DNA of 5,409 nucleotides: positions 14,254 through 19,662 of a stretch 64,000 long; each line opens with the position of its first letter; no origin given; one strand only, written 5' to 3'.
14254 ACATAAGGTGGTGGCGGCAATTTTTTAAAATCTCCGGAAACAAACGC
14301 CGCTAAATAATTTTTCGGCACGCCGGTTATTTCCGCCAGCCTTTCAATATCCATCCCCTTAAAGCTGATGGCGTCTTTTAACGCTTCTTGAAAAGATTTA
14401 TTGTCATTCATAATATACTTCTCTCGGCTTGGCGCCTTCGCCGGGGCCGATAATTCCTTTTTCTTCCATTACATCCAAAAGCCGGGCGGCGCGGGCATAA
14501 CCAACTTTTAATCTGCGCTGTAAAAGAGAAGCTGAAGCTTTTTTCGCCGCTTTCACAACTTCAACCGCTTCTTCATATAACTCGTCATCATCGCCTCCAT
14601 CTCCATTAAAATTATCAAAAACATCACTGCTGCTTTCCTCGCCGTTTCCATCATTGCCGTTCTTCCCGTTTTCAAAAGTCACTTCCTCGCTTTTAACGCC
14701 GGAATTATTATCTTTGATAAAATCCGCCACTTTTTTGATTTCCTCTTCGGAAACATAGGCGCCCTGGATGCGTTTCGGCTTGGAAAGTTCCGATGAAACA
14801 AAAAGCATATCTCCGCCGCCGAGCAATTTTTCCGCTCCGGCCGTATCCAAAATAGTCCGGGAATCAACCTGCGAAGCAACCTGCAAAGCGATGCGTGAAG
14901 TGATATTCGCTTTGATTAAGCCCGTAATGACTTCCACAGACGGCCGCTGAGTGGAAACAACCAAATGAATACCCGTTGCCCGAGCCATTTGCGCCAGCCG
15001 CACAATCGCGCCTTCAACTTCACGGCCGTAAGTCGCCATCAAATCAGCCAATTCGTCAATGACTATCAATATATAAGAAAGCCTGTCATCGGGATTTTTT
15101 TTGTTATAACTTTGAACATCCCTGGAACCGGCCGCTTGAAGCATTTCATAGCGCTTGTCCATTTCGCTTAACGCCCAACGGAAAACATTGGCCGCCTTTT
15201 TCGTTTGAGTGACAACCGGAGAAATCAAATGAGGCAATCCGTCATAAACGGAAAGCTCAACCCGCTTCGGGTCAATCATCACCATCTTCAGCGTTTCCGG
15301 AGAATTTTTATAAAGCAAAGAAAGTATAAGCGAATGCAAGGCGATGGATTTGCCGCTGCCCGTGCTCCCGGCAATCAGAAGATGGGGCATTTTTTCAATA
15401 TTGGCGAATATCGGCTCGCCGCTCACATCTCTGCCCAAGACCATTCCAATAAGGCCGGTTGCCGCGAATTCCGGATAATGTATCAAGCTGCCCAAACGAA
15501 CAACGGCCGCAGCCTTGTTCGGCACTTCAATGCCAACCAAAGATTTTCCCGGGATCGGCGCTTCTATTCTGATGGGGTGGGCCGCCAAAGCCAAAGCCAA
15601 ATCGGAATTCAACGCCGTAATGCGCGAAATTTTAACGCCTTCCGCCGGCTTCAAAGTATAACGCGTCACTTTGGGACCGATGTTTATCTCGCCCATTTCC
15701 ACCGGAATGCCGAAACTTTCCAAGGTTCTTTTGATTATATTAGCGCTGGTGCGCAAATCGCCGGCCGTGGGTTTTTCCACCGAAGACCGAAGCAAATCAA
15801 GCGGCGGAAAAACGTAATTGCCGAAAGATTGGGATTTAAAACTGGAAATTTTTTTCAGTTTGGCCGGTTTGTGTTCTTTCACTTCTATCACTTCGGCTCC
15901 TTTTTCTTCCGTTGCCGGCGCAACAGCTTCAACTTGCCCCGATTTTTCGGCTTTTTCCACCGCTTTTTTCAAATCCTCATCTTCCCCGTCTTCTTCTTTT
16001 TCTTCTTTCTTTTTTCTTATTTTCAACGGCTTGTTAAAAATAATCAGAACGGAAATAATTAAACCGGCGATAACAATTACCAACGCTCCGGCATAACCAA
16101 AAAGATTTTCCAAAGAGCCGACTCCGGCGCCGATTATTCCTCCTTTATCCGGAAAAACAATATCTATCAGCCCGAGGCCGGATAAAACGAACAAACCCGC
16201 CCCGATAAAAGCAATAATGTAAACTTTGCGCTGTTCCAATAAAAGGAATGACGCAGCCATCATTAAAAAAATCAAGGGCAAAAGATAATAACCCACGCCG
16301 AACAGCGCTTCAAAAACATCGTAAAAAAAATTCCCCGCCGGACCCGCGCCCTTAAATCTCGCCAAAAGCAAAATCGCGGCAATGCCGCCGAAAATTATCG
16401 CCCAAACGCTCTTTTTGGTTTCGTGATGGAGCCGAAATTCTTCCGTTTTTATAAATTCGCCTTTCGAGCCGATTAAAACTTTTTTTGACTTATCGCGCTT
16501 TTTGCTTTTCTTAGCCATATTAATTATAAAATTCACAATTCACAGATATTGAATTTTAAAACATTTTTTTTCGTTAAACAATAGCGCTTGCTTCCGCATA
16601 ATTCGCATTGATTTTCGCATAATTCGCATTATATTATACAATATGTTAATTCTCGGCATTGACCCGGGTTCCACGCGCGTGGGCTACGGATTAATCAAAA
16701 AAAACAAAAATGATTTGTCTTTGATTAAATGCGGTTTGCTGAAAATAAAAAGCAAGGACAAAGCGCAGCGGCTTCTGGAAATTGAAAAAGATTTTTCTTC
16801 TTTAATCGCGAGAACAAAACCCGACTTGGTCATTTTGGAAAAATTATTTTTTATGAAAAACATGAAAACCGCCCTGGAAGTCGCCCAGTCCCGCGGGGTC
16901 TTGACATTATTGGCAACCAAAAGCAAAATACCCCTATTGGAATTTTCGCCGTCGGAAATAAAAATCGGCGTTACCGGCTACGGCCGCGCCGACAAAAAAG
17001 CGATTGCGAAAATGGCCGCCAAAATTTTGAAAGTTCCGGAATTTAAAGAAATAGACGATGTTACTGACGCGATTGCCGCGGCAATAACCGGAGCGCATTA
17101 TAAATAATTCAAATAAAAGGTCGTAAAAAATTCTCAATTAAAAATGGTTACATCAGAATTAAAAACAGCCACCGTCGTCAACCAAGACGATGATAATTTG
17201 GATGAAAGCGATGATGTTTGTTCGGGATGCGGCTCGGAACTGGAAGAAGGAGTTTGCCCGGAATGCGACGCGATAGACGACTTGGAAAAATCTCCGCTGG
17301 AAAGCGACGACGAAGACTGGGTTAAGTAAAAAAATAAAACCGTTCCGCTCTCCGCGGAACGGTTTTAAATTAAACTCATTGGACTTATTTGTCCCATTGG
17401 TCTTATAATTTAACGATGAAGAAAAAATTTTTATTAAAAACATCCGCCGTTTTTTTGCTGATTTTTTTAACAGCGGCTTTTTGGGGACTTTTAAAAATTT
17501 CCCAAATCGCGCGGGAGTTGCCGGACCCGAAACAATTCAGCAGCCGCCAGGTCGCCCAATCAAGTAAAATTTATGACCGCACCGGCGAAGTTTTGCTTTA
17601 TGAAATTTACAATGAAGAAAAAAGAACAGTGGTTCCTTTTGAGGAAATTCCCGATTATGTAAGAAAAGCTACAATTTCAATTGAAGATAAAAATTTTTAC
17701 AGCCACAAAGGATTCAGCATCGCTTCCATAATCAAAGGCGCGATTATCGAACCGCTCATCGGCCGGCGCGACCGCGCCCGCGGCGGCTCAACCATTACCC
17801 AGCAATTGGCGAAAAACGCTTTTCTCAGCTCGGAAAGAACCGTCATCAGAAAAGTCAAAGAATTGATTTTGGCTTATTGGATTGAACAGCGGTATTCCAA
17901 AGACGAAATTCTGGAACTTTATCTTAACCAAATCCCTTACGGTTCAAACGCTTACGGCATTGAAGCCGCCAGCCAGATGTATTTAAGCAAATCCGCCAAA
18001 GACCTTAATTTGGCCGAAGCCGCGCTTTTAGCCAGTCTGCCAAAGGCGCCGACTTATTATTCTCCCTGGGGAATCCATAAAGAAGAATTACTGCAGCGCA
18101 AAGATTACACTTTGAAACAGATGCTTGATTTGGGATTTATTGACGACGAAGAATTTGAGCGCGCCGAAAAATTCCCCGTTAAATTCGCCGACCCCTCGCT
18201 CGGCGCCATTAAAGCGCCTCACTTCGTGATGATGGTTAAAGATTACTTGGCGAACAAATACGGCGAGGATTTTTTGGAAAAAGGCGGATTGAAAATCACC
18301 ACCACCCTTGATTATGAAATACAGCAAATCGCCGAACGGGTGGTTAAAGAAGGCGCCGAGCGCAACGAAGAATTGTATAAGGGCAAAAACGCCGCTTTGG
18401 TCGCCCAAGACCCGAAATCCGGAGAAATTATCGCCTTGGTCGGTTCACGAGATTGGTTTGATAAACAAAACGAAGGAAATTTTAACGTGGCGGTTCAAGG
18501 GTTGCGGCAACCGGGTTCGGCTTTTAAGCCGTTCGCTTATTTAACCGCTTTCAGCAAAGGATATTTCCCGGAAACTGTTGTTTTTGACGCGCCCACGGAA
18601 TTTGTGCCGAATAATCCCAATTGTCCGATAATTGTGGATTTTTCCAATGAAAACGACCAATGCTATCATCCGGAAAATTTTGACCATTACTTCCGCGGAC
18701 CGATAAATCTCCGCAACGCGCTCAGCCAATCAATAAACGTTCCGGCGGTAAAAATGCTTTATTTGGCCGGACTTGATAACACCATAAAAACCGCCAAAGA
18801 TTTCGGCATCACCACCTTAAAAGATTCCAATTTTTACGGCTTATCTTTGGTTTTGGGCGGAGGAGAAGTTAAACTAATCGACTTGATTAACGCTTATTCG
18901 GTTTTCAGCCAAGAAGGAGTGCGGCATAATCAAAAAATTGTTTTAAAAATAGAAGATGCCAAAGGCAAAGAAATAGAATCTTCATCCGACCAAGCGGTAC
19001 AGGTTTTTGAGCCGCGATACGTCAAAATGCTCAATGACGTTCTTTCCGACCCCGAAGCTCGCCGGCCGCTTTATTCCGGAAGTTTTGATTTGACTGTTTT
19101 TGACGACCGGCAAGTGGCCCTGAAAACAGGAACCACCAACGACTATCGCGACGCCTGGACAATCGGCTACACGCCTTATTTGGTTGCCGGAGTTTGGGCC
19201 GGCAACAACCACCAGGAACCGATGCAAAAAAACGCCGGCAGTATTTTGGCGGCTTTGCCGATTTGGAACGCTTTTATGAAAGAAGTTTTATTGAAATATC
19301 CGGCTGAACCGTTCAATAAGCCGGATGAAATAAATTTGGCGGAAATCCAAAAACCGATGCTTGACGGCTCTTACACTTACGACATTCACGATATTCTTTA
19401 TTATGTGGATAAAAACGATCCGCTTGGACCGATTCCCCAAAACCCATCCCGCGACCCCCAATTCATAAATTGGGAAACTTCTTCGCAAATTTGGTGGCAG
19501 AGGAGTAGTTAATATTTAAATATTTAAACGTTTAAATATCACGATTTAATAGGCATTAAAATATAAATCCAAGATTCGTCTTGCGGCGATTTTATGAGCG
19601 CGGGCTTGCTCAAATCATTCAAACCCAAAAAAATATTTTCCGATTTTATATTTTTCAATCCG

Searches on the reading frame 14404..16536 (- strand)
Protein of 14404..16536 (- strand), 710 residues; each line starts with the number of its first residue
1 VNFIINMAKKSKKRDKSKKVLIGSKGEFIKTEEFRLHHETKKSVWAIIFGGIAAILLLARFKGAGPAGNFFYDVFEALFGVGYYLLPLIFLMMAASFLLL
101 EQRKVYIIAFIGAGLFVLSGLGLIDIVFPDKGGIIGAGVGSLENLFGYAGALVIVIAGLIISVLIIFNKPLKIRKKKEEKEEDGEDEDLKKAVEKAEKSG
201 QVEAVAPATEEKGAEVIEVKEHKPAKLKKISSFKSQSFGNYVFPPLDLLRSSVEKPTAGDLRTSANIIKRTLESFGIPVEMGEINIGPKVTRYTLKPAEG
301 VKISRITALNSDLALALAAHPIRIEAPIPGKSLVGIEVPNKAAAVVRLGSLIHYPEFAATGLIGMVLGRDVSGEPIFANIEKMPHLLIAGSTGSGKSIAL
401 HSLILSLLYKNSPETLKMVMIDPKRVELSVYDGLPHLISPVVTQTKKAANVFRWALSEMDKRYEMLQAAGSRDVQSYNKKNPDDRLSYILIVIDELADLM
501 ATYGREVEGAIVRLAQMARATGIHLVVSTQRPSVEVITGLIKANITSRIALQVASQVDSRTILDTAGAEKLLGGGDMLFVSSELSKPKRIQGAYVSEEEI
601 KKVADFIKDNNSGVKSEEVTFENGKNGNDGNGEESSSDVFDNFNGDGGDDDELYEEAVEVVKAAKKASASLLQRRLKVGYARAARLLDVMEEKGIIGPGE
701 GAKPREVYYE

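Call 82: search_protein_families(library=pfam, proteins=[window:14404-16536:-], max_evalue=0.00001)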
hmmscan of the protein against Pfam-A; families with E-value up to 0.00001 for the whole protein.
window:14404-16536:- (710 aa): 4 families
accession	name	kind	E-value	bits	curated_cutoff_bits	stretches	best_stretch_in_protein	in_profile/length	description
PF01580.24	FtsK_SpoIIIE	-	6e-56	189.8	24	1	365-534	20-221/221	FtsK/SpoIIIE family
PF17854.6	FtsK_alpha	-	4.3e-29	101.1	22.9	1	243-340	1-101/101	FtsK alpha domain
PF09397.16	FtsK_gamma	-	7.7e-27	93.2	30.6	1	649-709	2-62/63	Ftsk gamma domain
PF13491.11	FtsK_4TM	-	3.8e-07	30.4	23.1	1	64-168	47-160/171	4TM region of DNA translocase FtsK/SpoIIIE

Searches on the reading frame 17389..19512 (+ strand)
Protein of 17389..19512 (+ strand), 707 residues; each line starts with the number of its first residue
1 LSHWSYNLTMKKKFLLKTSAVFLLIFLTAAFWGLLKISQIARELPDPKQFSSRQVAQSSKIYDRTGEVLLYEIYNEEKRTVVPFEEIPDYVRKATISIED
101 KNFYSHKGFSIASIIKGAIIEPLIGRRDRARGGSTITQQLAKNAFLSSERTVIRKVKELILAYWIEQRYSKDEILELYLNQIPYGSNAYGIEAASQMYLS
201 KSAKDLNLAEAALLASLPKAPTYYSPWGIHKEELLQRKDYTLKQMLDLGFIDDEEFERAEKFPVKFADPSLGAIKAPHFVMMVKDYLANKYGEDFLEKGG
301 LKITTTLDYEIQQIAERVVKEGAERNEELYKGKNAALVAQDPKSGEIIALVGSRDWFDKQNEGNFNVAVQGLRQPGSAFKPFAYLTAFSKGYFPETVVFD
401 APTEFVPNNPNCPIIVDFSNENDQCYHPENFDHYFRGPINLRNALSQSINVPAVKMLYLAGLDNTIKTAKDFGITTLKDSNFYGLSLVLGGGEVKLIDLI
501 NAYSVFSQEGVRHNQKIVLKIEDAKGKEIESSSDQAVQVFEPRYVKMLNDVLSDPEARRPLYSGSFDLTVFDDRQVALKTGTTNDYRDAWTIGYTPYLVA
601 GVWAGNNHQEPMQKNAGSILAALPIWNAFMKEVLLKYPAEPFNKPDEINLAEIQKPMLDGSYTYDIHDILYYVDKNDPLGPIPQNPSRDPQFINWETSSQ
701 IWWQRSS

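Call 82: search_protein_families(library=pfam, proteins=[window:17389-19512:+], max_evalue=0.00001)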
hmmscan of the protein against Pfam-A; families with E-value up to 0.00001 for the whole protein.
window:17389-19512:+ (707 aa): 2 families
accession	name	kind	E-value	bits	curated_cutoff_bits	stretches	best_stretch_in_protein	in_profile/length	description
PF00912.28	Transgly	-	8.4e-61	204.9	27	1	70-245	5-177/178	Transglycosylase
PF00905.27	Transpeptidase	-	1.2e-20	74.4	22.1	1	336-619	2-287/299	Penicillin binding protein transpeptidase domain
